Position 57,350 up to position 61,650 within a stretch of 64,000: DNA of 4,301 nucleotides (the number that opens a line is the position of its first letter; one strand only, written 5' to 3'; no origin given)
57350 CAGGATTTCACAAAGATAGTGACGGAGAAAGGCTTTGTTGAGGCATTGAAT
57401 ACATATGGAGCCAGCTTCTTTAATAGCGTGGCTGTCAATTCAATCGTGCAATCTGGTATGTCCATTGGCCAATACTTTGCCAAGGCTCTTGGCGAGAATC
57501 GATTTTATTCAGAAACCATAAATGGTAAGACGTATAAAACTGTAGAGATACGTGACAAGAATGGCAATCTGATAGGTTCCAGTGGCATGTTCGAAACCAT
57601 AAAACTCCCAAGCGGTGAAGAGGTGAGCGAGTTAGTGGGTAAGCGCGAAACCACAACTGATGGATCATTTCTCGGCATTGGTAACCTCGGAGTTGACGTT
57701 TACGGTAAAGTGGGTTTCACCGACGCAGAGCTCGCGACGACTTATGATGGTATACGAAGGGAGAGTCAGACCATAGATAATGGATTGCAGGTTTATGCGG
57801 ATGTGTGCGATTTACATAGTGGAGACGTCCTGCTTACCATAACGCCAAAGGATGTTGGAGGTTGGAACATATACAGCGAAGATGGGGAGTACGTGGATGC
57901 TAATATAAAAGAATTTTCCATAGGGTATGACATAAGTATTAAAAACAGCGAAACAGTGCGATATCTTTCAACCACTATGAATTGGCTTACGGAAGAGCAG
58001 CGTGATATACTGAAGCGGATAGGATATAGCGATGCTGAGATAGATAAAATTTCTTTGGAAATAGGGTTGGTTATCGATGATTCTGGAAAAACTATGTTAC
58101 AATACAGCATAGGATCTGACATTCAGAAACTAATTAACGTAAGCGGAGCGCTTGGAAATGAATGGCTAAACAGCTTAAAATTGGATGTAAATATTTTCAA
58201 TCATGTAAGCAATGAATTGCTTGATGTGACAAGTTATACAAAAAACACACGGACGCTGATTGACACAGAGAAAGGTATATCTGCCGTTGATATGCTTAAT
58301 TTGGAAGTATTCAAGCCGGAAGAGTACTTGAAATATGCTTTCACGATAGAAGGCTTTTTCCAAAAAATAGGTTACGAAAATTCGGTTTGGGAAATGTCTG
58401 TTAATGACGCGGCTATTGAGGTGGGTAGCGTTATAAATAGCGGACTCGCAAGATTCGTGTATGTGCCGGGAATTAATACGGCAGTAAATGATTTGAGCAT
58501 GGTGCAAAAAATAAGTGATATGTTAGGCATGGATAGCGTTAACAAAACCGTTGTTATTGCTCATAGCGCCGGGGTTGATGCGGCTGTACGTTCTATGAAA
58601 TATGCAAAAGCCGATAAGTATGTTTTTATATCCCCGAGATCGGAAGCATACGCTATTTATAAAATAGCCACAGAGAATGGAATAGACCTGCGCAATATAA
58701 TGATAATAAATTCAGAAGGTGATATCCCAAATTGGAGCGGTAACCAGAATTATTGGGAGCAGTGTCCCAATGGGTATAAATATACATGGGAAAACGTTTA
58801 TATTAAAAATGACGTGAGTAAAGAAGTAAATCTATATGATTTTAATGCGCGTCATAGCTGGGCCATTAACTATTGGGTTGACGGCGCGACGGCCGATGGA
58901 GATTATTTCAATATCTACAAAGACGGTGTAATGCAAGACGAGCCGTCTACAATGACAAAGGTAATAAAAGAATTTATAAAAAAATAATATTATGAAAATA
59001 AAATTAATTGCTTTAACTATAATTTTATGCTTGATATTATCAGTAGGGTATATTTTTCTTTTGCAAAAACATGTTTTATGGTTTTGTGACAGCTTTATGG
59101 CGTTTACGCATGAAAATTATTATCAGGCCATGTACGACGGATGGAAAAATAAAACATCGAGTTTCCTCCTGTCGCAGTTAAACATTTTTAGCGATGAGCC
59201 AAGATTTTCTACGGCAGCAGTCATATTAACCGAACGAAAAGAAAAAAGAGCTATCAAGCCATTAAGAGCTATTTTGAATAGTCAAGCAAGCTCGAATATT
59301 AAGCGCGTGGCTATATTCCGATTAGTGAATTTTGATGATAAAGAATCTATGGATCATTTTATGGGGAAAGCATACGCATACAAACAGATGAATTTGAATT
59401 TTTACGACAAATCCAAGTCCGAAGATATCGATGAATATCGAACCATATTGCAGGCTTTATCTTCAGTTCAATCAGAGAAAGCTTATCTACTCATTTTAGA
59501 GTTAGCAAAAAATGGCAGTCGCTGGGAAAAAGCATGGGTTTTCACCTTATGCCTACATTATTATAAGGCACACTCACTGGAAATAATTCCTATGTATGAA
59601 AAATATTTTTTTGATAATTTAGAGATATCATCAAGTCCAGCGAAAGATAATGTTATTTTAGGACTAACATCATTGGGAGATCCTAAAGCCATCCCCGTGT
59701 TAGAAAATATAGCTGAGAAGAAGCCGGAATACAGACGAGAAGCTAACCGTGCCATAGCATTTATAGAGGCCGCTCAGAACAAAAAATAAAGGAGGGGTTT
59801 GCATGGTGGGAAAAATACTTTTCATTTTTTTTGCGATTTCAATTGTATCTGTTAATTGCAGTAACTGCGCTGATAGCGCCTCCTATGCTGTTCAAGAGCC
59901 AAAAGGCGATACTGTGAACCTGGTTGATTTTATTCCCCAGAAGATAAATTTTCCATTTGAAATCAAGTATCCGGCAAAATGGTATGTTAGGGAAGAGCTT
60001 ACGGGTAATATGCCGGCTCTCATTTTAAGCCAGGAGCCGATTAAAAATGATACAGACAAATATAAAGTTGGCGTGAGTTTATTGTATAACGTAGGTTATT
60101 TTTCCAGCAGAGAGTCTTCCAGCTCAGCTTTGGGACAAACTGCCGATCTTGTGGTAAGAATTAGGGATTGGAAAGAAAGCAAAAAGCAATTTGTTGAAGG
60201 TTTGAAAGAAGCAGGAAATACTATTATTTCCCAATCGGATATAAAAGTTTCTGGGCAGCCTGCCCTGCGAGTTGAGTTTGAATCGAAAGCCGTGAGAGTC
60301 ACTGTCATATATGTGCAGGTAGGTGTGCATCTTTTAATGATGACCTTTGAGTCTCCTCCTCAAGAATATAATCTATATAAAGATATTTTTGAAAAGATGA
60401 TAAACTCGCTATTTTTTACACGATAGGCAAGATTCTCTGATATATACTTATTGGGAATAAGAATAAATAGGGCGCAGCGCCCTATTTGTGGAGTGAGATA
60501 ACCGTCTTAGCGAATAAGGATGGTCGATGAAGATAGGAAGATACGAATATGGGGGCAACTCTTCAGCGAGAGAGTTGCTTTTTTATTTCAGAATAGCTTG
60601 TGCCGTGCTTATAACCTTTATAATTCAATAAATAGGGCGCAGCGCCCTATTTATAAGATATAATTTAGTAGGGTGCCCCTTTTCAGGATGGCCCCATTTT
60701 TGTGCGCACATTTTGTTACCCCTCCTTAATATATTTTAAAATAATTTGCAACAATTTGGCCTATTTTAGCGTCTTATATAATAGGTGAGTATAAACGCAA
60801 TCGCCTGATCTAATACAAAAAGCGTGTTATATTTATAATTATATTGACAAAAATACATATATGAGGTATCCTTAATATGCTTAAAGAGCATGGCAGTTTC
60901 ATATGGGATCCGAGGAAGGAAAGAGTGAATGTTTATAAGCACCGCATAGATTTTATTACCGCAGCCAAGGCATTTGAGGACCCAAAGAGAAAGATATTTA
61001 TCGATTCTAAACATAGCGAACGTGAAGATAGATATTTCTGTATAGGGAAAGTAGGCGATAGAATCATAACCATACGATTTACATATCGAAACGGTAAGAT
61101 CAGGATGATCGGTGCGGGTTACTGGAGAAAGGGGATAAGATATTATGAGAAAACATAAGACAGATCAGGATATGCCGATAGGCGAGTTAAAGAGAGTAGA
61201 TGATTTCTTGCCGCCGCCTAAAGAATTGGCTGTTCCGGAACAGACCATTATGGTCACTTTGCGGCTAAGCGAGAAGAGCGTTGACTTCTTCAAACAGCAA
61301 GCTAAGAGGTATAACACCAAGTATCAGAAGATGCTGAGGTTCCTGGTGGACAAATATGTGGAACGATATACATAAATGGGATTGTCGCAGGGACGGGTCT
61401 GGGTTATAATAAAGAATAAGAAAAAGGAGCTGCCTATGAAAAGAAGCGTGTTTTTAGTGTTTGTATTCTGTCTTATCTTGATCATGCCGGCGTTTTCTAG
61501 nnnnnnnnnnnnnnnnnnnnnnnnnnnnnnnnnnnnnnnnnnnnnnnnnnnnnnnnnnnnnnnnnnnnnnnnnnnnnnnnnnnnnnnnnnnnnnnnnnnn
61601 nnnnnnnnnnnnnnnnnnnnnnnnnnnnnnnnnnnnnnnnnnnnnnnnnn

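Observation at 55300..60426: AT-rich C-terminal cassette (C39-like plus alpha/beta-hydrolase) and two AT-rich downstream genes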

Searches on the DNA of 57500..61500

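Call 80: search_rna_families(source=window, start=57500, end=61500, threshold=evalue, max_evalue=0.1)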
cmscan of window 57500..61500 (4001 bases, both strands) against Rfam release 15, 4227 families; matches with E-value up to 0.1: 0.
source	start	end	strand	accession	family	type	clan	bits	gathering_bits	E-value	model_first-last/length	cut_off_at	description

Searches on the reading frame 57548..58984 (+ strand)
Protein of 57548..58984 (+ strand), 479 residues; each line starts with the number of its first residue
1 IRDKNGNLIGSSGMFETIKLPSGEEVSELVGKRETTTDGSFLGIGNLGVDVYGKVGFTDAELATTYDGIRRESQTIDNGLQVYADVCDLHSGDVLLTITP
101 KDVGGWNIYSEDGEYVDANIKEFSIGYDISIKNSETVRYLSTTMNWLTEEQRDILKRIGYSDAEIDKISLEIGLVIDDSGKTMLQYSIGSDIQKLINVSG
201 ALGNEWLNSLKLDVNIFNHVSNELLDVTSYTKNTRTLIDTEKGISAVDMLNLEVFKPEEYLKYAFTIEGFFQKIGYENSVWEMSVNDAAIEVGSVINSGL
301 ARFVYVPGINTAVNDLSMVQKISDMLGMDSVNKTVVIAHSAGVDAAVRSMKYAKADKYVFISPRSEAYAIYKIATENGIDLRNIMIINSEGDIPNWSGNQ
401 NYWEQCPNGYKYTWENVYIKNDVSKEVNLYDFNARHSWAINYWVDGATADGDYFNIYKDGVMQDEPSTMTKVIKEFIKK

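Call 9: search_solved_structures(query=window:57548-58984:+, max_evalue=10, show_alignments=2)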
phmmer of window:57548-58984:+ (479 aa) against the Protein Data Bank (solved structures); distinct sequences matched with E-value up to 10: 8.
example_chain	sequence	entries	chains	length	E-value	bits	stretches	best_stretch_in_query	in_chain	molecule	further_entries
3a3v_A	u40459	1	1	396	0.21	13.5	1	145-198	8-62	Xylanase Y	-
1wu4_A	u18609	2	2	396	0.21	13.5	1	145-198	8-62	xylanase Y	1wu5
2drr_A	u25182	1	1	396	0.21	13.5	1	145-198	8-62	Xylanase Y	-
1wu6_A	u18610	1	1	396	0.21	13.5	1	145-198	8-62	xylanase Y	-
2drq_A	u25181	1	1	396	0.21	13.5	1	145-198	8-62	Xylanase Y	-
2drs_A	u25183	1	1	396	0.21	13.5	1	145-198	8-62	Xylanase Y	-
2dro_A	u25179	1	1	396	0.21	13.5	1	145-198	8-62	Xylanase Y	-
8yke_A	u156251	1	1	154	0.39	12.6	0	386-417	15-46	YSIRK signal domain/LPXTG anchor domain surface protein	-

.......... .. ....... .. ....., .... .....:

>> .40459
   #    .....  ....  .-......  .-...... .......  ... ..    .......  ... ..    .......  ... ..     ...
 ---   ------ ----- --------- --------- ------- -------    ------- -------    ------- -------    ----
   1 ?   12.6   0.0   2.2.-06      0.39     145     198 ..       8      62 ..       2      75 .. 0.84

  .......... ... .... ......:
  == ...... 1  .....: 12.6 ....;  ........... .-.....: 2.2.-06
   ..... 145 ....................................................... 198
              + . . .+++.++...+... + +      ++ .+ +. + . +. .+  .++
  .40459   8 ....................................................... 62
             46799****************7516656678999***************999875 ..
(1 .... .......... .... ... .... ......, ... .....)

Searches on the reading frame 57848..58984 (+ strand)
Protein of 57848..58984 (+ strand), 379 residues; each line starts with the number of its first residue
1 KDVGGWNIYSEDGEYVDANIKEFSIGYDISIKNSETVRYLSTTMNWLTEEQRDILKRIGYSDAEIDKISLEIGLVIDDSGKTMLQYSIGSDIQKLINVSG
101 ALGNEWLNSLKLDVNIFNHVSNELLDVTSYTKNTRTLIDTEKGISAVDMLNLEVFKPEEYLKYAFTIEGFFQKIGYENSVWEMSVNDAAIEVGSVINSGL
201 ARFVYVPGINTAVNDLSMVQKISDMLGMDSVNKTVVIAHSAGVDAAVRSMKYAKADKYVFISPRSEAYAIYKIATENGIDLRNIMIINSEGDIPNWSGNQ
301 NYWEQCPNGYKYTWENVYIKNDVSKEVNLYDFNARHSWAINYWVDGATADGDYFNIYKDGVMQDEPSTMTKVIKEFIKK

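Call 11: find_homologous_proteins(query=window:57848-58984:+, max_evalue=0.001)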
Query window:57848-58984:+: 1761 candidates shared short words with the query, none scored E <= 0.001.

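Call 19: search_protein_representatives(protein=window:57848-58984:+)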
Query: 379 residues. Proteins with E-value up to 0.001 (for the whole library): 23; up to 1e-10: 10; up to 1e-30: 2. The best 23 are listed.
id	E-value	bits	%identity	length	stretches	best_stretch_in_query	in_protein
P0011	1.4e-79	284.2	47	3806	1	3-346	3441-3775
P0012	3.0e-32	128.5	41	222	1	149-360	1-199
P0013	5.7e-24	101.2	30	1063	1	44-347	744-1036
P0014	1.5e-23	99.8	35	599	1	133-349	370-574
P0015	5.2e-21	91.5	32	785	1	141-327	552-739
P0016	2.7e-20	89.1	35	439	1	146-331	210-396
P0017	1.2e-15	73.8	34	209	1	177-347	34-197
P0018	6.1e-15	71.5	28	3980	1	48-344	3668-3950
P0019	3.2e-13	65.9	36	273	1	177-297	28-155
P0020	7.1e-13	64.7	28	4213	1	84-299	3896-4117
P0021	1.7e-10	56.9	35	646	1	136-297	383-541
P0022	9.1e-10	54.5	29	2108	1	76-298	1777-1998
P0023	5.3e-08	48.7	29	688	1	174-319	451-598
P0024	7.0e-08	48.3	29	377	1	167-298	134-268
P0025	1.4e-07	47.4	28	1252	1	178-344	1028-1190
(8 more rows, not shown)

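Call 49: find_related_loci(query=A4, collection=metagenome_contigs, flank=6000)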
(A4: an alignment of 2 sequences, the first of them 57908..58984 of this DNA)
Query A4 (359 aa) in metagenome_contigs; peptide patterns used: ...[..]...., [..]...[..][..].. (x = any residue, [..] = any of these).
148 stretches matched a pattern, but none encodes a relative of the query by tblastn (E <= 1e-3).

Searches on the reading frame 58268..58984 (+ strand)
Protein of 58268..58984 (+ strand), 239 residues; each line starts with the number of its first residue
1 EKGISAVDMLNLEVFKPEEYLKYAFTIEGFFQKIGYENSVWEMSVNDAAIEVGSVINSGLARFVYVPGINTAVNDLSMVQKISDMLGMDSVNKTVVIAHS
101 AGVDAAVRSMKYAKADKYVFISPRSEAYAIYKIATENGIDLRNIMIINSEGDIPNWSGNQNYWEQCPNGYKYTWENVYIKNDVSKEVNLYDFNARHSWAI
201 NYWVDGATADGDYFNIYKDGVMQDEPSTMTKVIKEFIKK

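Call 25: find_homologous_proteins(query=A1, max_evalue=0.001)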
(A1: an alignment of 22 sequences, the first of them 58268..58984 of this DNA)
Query A1 (22 sequences) (239 aa, profile of the alignment): 4 proteins with E <= 0.001 among 3574 candidates.
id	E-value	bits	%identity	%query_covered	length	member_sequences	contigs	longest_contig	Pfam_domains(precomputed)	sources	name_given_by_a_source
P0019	2.1e-72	262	34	50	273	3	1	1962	-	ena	-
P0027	6.0e-72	260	27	50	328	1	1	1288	-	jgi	-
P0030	5.2e-68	247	23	63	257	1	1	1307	-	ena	-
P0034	9.4e-41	158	28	47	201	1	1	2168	-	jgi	jgi:esterase/lipase superfamily enzyme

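Call 26: search_solved_structures(query=A1, max_evalue=10, show_alignments=3)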
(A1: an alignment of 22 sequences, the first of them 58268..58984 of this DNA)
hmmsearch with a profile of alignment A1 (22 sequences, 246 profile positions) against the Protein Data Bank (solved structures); distinct sequences matched with E-value up to 10: 6.
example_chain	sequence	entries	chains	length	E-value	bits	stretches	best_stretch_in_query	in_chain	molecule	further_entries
1x5g_A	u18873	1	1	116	0.067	16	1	183-223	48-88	Neogenin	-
5ch8_A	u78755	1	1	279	0.12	15.2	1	82-145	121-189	Mono- and diacylglycerol lipase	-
1tia_A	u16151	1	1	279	0.12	15.2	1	82-145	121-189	LIPASE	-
5h61_A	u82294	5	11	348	0.46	13.2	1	137-201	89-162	Transferase | Putative cytoplasmic protein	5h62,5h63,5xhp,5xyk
5xk2_A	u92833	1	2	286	0.86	12.3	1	95-145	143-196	Diacylglycerol lipase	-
7jts_m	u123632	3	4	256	0.92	12.2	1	166-230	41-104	FAP207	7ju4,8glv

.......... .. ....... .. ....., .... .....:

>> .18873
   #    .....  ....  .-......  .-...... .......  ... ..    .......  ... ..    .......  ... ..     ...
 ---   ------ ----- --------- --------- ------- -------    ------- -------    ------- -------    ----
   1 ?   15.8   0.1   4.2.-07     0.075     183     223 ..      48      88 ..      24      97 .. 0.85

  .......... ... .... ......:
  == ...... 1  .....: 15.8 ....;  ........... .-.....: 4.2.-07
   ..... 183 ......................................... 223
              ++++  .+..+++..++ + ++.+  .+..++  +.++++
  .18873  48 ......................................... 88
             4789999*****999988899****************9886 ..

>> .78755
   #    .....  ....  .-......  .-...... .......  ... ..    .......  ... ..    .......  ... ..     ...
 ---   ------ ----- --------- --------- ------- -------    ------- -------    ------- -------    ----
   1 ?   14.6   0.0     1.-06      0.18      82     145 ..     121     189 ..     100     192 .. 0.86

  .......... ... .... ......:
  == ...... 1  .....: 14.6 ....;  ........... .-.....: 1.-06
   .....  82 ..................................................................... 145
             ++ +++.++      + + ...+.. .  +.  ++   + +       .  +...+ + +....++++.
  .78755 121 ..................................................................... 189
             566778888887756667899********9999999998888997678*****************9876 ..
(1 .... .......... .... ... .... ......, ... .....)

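Call 39: predict_structure(alignment_id=A1)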
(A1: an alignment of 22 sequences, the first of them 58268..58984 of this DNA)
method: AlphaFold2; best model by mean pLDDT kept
length: 239 residues; sequences in the alignment: 22
mean_pLDDT: 83.1   pTM: 0.85
mean pLDDT of the five models: 83.1, 80.8, 80.6, 80.0, 79.2
residues with pLDDT >= 90: 125; 70-90: 56; 50-70: 48; < 50: 10
segments of 3 or more residues with pLDDT < 50: 156-158, 167-171
pLDDT, mean of each block of 10 residues (from residue 1): 86 56 59 70 92 96 92 88 93 95 96 98 88 95 93 60 53 82 78 81 68 87 93 95
secondary structure, 60 per line:
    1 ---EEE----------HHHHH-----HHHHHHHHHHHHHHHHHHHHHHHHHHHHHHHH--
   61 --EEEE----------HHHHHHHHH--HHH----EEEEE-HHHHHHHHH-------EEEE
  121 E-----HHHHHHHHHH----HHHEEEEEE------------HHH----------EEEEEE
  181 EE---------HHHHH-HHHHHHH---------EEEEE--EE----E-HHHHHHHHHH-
elements in order: E4-6 H17-21 H27-58 E63-66 H77-85 E95-99 H101-109 E117-121 H127-136 E144-149 E175-182 H192-196 H198-204 E214-218 H229-238

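Call 44: fold_search(model_id=the predicted structure, library=pdb)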
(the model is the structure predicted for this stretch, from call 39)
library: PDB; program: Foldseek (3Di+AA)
matches with E <= 10: 424; with E <= 0.001: 0
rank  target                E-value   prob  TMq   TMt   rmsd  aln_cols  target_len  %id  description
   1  6sbn                  5.6e-02  0.69  0.27  0.25   7.9       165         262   10  Polyester hydrolase PE-H of Pseudomonas aestusnigri (released 2020-02-26)
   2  8ais_B                1.1e-01  0.77  0.30  0.27   7.3       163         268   14  Crystal structure of cutinase PsCut from Pseudomonas saudimassiliensis (released 2023-03-08)
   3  7vmd                  1.1e-01  0.72  0.30  0.27   7.5       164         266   12  Crystal structure of a hydrolases Ple628 from marine microbial consortium (released 2022-08-24)
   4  7ecb                  1.4e-01  0.60  0.31  0.28   9.3       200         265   10  Polyethylene terephthalate hydrolyzing lipase PET2 mutant - R47C-G89C-F105R-E110K-S156P-G180A-T297P (released 2021-07-07)
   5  8otu_A                1.4e-01  0.54  0.30  0.28   8.0       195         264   11  The crystal structure of PET44, a PETase enzyme from Alkalilimnicola ehrlichii (released 2024-11-06)
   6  8otu_B                1.7e-01  0.69  0.30  0.27   6.8       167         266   10  The crystal structure of PET44, a PETase enzyme from Alkalilimnicola ehrlichii (released 2024-11-06)
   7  3h2a_B                1.8e-01  0.16  0.18  0.16  12.3       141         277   13  Structural Studies of Pterin-Based Inhibitors of Dihydropteroate Synthase (released 2009-12-08)
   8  9hl5                  1.9e-01  0.23  0.27  0.25   9.6       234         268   12  Crystal structure of halo-tolerant PETase from marine metagenome (HaloPETase1) (released 2025-10-01)
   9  2ogy_A                2.2e-01  0.21  0.21  0.19  12.1       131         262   17  Asn199Ala Mutant of the 5-methyltetrahydrofolate corrinoid/iron sulfur protein methyltransferase complexed with methyl (released 2007-01-23)
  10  7z6b_A                2.3e-01  0.41  0.31  0.27  10.0       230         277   12  PET hydrolase PET6 from halophilic organsim Vibrio gazogenes (released 2022-11-23)
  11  8ait                  2.4e-01  0.35  0.30  0.28  11.7       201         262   14  Crystal structure of cutinase PbauzCut from Pseudomonas bauzanensis (released 2023-03-08)
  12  7ec8_A                2.6e-01  0.35  0.26  0.24   8.7       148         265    9  Polyethylene terephthalate hydrolyzing lipase PET2 mutant - F105R-E110K (released 2021-07-07)
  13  2fx5                  2.9e-01  0.23  0.26  0.24   9.4       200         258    9  Pseudomonas mendocina lipase (released 2006-08-01)
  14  7vpb_A                3.2e-01  0.38  0.25  0.23   6.0       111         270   14  Crystal structure of a novel hydrolase in apo form (released 2022-10-19)
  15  3h26_B                3.6e-01  0.13  0.19  0.17  12.1       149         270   12  Structural Studies of Pterin-Based Inhibitors of Dihydropteroate Synthase (released 2009-12-08)
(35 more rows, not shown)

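Call 51: find_related_loci(query=A5, collection=metagenome_contigs, flank=6000)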
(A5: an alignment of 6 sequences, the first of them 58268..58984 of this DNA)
Query A5 (239 aa) in metagenome_contigs; peptide patterns used: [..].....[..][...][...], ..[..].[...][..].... (x = any residue, [..] = any of these).
283 stretches matched a pattern; 13 encode a relative of the query (tblastn E <= 1e-3); 13 distinct loci.
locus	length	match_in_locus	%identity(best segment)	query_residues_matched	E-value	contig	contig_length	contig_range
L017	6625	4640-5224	33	2-208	7e-31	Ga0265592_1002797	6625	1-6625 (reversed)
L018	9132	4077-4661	33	2-208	8e-31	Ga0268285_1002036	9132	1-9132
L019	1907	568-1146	33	1-206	1e-30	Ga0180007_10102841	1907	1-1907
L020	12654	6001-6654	31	2-239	6e-29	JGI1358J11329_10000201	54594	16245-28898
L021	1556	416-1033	32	1-220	3e-28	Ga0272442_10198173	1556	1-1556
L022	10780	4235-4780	32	2-182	5e-28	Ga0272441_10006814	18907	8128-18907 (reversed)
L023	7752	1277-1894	31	1-220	1e-27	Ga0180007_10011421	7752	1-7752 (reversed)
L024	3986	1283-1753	33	29-187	3e-27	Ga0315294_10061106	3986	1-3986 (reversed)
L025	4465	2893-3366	34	29-187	2e-27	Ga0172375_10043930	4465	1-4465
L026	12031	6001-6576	33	4-196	8e-27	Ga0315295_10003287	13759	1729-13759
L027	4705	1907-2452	33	2-182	1e-26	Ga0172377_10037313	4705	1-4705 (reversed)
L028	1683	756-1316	34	7-192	1e-25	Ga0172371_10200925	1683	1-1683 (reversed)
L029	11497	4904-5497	31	1-207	2e-22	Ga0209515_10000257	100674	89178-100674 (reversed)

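Call 53: search_protein_families(library=pfam, alignment_id=A1, max_evalue=1)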
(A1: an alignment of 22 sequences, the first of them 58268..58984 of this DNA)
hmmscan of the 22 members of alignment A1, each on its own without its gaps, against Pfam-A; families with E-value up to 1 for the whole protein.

A. member 1, window:58268-58984:+ (239 aa): 0 families

B. families by the number of members that match (of 22 scanned): 19 families
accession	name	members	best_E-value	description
PF03575.23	Peptidase_S51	3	0.018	Peptidase family S51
PF18240.7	PSII_Pbs31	2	0.00033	Photosystem II Psb31 protein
PF03403.19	PAF-AH_p_II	2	0.015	Platelet-activating factor acetylhydrolase, isoform II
PF06342.18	DUF1057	2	0.076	Alpha/beta hydrolase of unknown function (DUF1057)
PF12697.13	Abhydrolase_6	2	0.096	Alpha/beta hydrolase family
PF02801.28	Ketoacyl-synt_C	1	0.001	Beta-ketoacyl synthase, C-terminal domain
PF24593.1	DUF7617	1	0.019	Domain of unknown function (DUF7617)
PF01883.24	FeS_assembly_P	1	0.03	Iron-sulfur cluster assembly protein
PF02602.20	HEM4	1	0.049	Uroporphyrinogen-III synthase HemD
PF05990.18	DUF900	1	0.065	Alpha/beta hydrolase of unknown function (DUF900)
PF01596.23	Methyltransf_3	1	0.067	O-methyltransferase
PF25540.1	DUF7923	1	0.087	Domain of unknown function (DUF7923)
PF12746.13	GNAT_acetyltran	1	0.11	GNAT acetyltransferase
PF00731.26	AIRC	1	0.11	AIR carboxylase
PF00561.26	Abhydrolase_1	1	0.14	alpha/beta hydrolase fold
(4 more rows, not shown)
